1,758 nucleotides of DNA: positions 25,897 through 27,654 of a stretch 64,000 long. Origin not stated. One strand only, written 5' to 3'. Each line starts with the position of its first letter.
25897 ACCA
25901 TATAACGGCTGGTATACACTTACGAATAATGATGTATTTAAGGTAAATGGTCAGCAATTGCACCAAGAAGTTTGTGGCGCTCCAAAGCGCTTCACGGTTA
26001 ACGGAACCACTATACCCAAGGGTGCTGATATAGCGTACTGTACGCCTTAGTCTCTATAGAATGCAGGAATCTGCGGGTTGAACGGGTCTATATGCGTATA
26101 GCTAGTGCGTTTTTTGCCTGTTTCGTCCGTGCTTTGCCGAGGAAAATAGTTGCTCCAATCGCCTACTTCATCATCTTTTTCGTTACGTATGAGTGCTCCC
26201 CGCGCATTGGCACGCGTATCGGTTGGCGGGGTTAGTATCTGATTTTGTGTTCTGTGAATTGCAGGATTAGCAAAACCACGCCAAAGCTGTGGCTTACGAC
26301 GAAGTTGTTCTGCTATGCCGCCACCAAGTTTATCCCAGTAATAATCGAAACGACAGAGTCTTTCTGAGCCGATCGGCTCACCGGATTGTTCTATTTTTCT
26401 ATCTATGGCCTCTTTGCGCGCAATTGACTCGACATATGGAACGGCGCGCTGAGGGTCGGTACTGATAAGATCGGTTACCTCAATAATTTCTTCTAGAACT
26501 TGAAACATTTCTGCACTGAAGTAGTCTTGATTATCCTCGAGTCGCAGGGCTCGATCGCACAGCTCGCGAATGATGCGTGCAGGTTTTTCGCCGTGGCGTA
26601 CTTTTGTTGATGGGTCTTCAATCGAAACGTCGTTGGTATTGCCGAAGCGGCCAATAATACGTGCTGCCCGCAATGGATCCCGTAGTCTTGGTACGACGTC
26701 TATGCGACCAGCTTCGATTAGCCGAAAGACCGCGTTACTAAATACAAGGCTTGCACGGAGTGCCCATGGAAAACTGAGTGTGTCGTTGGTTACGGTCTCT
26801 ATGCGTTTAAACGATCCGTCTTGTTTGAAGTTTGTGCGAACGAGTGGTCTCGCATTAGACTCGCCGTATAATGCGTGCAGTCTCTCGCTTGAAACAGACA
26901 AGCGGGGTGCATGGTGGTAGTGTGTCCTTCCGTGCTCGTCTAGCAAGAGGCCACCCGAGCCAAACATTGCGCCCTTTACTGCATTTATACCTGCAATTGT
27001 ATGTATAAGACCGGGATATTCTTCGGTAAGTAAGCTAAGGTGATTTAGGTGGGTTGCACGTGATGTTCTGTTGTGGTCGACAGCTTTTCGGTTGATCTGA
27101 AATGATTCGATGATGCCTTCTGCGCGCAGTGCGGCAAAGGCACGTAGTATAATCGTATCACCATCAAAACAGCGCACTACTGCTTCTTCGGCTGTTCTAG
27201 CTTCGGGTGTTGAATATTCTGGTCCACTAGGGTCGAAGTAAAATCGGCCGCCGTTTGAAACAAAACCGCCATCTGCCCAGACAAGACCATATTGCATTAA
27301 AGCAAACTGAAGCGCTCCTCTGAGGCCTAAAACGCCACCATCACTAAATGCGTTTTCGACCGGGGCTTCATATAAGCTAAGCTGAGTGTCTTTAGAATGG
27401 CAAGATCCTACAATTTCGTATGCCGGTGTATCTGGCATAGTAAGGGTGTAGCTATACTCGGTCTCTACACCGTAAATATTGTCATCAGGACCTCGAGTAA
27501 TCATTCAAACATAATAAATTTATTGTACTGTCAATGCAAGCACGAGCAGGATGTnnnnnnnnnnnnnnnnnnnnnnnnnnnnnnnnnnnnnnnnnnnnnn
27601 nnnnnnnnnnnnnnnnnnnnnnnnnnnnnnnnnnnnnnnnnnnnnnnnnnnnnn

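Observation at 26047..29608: Orphan PafA/Dop (Pup-ligase family) enzyme in a block of unknown genes, with no Pup, proteasome or Mpa nearby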

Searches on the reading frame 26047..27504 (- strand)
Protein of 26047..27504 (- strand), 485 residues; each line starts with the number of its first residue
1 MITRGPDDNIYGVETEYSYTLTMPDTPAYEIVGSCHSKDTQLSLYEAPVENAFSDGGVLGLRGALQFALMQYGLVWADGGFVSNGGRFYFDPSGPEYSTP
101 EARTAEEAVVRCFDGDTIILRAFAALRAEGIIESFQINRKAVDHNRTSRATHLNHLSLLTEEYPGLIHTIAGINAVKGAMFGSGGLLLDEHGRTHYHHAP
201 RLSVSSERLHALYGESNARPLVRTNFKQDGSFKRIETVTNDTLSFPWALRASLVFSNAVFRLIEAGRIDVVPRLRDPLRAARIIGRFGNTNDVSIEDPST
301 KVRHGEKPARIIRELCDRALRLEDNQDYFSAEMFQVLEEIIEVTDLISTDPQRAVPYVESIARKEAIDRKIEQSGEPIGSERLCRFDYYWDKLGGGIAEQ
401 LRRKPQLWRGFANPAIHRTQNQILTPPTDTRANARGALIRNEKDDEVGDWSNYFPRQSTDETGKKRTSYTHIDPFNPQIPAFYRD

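Call 3: search_protein_families(library=pfam, proteins=[window:26047-27504:-], max_evalue=1)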
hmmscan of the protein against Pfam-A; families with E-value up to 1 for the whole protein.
window:26047-27504:- (485 aa): 1 family
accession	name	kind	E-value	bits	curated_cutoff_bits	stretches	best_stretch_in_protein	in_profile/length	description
PF03136.20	Pup_ligase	-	7e-30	104.8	25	1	10-447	2-433/441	Pup-ligase protein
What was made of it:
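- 26047..27504 (-): 485-aa stand-alone Pup_ligase-family (Dop-like) enzyme of the Saccharibacteria-specific clade. This is the only feature that belongs to the finding. PF03136 at E=7e-30, full length (call 3).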

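Call 4: search_protein_families(library=ncbifam, proteins=[window:26047-27504:-], max_evalue=1)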
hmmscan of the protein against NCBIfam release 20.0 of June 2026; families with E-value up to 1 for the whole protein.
window:26047-27504:- (485 aa): 2 families
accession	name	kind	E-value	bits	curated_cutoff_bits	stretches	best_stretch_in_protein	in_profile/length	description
TIGR03688.1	depupylase_Dop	equivalog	9.1e-17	61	492.3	1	81-451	84-451/485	depupylase/deamidase Dop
TIGR03686.1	pupylate_PafA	equivalog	3.1e-15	55.8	551.3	1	81-461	45-431/457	Pup--protein ligase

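Call 5: find_homologous_proteins(query=window:26047-27504:-, max_evalue=0.001)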
Query window:26047-27504:- (485 aa): 39 proteins with E <= 0.001 among 8000 candidates.
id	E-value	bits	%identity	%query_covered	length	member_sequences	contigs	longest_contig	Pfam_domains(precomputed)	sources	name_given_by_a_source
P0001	0.0e+0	1118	100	100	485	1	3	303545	PF03136.21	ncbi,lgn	-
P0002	5.3e-128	446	49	92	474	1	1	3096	PF03136.21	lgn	-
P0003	5.0e-124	433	47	95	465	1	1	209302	PF03136.21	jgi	jgi:hypothetical protein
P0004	3.8e-122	426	47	92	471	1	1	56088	PF03136.21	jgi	jgi:hypothetical protein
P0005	4.4e-120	420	47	93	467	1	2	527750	PF03136.21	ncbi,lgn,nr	ncbi:MAG TPA: proteasome accessory factor PafA2 family protein [Candidatus Saccharimonadales bacteri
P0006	1.7e-118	414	45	99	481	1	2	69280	PF03136.21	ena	-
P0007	5.5e-117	409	47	91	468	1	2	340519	PF03136.21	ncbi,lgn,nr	ncbi:proteasome accessory factor PafA2 family protein [Candidatus Saccharibacteria bacterium]|nr:pro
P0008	1.3e-115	405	45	91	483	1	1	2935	PF03136.21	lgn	-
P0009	7.2e-115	402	46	94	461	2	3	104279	PF03136.21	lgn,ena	-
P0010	1.1e-114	402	46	92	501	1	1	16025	PF03136.21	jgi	jgi:hypothetical protein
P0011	1.5e-114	401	46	93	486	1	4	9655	PF03136.21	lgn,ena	-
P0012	2.7e-114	401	43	92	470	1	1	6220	PF03136.21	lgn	-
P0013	3.7e-113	397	43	97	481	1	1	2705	PF03136.21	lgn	-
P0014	1.3e-112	395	44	95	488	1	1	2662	PF03136.21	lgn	-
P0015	1.5e-112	395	46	91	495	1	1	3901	PF03136.21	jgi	jgi:hypothetical protein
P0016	5.7e-112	393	46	93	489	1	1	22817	PF03136.21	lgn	-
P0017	1.1e-111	392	46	93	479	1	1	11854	PF03136.21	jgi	-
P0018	2.7e-111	391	46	91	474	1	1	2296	PF03136.21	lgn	-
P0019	3.6e-111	390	44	93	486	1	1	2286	PF03136.21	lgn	-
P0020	1.0e-109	385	46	93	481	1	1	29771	PF03136.21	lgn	-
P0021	7.9e-109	382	45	93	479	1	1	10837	PF03136.21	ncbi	-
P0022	1.0e-108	382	43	99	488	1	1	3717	PF03136.21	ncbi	-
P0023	6.2e-108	380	45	87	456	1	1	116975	PF03136.21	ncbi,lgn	-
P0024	1.4e-106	375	43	98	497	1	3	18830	PF03136.21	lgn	-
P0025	2.3e-106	374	44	92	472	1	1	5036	PF03136.21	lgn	-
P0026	3.2e-105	371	43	91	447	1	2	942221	PF03136.21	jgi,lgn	jgi:hypothetical protein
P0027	8.3e-105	369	43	93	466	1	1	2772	PF03136.21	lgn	-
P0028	7.5e-103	363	44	92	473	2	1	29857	PF03136.21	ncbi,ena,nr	ncbi:proteasome accessory factor PafA2 family protein [Candidatus Saccharibacteria bacterium]|nr:pro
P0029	8.6e-101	356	44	91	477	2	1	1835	PF03136.21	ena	-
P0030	5.0e-98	347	43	93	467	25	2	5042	PF03136.21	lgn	-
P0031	2.8e-59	219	35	78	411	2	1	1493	PF03136.21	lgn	-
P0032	1.1e-9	56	23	79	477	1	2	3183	PF03136.21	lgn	-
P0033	4.7e-9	53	24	74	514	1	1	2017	PF03136.21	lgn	-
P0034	5.6e-8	50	24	88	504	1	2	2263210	PF03136.21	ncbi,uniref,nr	ncbi:depupylase/deamidase Dop [Corynebacterium gerontici]|uniref:Pup deamidase/depupylase n=1 Tax=Co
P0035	7.6e-8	49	22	74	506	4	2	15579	PF03136.21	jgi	jgi:proteasome accessory factor PafA2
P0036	2.9e-6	44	23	74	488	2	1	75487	PF03136.21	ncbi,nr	ncbi:MAG: proteasome accessory factor PafA2 family protein, partial [Nitrospirae bacterium]|nr:prote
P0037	7.8e-6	43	21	74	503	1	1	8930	PF03136.21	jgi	jgi:proteasome accessory factor PafA2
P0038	2.8e-5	41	22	78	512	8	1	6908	PF03136.21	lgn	-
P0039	7.2e-4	36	22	78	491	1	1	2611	PF03136.21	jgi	jgi:proteasome accessory factor A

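Call 6: search_solved_structures(query=window:26047-27504:-, max_evalue=1, show_alignments=2)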
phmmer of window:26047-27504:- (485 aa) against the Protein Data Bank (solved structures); distinct sequences matched with E-value up to 1: 3.
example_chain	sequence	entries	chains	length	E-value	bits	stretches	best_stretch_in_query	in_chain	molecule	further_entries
9cku_G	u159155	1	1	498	5.7e-10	41.5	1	76-451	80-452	Pup deamidase/depupylase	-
4b0r_A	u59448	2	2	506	2.9e-06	29.3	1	81-438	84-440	DEAMIDASE-DEPUPYLASE DOP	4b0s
5lrt_A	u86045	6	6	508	3e-06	29.3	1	81-438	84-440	Depupylase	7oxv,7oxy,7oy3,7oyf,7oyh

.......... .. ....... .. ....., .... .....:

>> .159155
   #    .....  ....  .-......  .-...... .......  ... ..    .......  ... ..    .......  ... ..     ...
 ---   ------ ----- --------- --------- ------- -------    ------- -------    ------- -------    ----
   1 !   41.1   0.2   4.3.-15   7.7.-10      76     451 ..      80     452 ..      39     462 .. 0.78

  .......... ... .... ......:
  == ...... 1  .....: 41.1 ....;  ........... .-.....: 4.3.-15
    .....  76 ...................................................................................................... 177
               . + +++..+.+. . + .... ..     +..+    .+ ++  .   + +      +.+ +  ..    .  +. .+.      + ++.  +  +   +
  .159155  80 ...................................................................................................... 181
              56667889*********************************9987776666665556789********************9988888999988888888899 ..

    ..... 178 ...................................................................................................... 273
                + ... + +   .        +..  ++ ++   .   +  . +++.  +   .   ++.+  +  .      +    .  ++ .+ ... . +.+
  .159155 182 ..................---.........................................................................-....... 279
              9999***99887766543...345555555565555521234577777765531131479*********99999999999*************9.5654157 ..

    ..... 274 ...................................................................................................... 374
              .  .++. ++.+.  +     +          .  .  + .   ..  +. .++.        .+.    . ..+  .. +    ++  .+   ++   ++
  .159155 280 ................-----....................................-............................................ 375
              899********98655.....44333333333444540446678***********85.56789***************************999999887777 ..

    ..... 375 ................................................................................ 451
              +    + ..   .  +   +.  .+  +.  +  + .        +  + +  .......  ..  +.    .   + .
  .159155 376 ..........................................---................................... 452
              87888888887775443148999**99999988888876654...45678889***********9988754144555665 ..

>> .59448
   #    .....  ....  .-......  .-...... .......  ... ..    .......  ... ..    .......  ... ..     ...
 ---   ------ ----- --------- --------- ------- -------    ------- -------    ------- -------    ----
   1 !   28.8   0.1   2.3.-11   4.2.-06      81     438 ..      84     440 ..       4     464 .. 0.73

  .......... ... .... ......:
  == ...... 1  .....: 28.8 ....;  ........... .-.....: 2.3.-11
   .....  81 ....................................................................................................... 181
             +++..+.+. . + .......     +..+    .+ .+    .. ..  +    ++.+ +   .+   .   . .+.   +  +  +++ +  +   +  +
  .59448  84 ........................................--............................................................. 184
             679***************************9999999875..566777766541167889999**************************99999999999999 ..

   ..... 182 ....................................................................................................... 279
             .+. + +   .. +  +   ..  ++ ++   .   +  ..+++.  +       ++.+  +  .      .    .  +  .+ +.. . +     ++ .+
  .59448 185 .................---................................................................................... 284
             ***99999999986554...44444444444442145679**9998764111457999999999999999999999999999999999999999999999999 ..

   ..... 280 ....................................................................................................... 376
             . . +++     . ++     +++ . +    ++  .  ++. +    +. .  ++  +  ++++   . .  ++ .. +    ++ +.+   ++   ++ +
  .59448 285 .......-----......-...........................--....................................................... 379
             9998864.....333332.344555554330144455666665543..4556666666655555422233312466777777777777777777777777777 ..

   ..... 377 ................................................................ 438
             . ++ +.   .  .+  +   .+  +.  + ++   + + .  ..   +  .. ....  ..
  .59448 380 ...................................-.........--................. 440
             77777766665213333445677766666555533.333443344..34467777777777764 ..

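Call 7: find_encoding_contigs(protein=P0005, flank=8000, max_places=2)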
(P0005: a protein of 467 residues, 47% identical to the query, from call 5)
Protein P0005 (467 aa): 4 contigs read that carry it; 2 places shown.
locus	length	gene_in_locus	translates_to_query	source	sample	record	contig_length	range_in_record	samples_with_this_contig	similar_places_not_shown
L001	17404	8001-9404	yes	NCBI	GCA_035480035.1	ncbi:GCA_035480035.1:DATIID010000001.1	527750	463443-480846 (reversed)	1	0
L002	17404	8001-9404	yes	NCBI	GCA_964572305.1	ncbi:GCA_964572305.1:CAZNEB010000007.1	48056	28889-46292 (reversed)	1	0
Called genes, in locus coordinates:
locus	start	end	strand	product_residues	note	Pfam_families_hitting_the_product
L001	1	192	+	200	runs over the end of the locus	PF27462:RecX_N, PF21982:RecX_HTH1, PF02631:RecX_HTH2, PF21981:RecX_HTH3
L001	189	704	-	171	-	-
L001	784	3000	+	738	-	PF00932:LTD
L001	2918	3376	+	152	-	PF02367:TsaE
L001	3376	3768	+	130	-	PF00814:TsaD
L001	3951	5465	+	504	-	PF12072:RNase_Y_N, PF22891:KH_PNO1_2nd (weak), PF00013:KH_1 (weak), PF01966:HD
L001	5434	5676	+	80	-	-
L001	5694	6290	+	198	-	PF01928:CYTH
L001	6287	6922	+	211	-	PF00753:Lactamase_B, PF13483:Lactamase_B_3, PF12706:Lactamase_B_2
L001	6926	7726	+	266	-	PF13277:YmdB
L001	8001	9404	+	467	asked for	PF03136:Pup_ligase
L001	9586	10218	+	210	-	-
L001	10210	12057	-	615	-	PF00122:E1-E2_ATPase, PF00702:Hydrolase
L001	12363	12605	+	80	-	-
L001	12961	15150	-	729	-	PF01522:Polysacc_deac_1, PF00754:F5_F8_type_C, PF22633:F5_F8_type_C_2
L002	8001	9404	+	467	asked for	PF03136:Pup_ligase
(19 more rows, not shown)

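Call 8: find_encoding_contigs(protein=P0026, flank=8000, max_places=2)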
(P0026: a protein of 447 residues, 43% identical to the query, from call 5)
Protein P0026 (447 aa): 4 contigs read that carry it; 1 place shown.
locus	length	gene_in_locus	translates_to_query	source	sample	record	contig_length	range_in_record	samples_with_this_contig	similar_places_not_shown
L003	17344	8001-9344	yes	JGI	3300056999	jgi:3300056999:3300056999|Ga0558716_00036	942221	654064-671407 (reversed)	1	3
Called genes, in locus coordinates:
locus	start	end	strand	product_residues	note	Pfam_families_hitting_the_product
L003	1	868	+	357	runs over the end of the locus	PF03193:RsgA_GTPase, PF00009:GTP_EFTU (faint), PF02421:FeoB_N (faint)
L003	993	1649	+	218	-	PF13847:Methyltransf_31, PF08241:Methyltransf_11, PF13649:Methyltransf_25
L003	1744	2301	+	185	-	PF00293:NUDIX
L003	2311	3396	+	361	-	PF13685:Fe-ADH_2, PF01761:DHQ_synthase, PF24621:DHQS_C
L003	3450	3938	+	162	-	PF04525:LOR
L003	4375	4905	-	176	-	PF02525:Flavodoxin_2, PF03358:FMN_red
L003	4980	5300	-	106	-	PF13376:OmdA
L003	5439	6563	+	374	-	PF15890:Peptidase_Mx1 (weak)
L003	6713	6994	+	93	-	-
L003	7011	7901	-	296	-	-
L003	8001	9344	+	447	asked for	PF03136:Pup_ligase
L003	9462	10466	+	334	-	PF01070:FMN_dh (weak)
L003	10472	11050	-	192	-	-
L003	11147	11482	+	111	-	-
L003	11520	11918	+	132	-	-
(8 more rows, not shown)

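Call 9: find_encoding_contigs(protein=P0007, flank=8000, max_places=2)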
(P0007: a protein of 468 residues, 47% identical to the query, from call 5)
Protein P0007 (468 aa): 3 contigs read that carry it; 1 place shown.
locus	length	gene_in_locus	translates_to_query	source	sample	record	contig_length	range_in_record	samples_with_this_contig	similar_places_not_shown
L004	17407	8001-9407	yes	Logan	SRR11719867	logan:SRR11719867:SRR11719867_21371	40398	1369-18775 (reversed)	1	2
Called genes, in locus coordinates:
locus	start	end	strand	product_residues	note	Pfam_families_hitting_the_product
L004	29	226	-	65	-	PF04070:DUF378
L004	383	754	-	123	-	-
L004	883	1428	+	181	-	PF09419:PGP_phosphatase (faint), PF13419:HAD_2 (weak), PF00702:Hydrolase, PF13242:Hydrolase_like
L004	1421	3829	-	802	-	PF01569:PAP2, PF00069:Pkinase, PF03706:LPG_synthase_TM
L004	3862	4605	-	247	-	PF02683:DsbD_TM (weak), PF13386:DsbD_2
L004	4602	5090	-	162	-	PF00085:Thioredoxin, PF13098:Thioredoxin_2 (faint), PF05768:Glrx-like (faint)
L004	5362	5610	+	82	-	-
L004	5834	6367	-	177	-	-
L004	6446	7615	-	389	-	PF06030:WxLIP_PGBD (weak)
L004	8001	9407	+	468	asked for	PF03136:Pup_ligase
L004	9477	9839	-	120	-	PF13628:DUF4142, PF03713:DUF305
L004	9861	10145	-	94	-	PF02583:Trns_repr_metal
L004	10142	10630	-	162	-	PF14342:DUF4396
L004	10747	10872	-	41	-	-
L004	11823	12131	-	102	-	-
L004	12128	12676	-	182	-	-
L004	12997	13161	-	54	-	-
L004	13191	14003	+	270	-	-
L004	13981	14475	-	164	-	-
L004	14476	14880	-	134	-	PF13473:Cupredoxin_1, PF00127:Copper-bind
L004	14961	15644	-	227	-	-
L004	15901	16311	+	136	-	-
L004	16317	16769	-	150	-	PF04977:DivIC (weak)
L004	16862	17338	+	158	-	PF02467:Whib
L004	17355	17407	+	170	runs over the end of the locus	PF02467:Whib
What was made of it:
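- In L004 the genes between p83 and the ligase are different and on the opposite strand (call 9).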
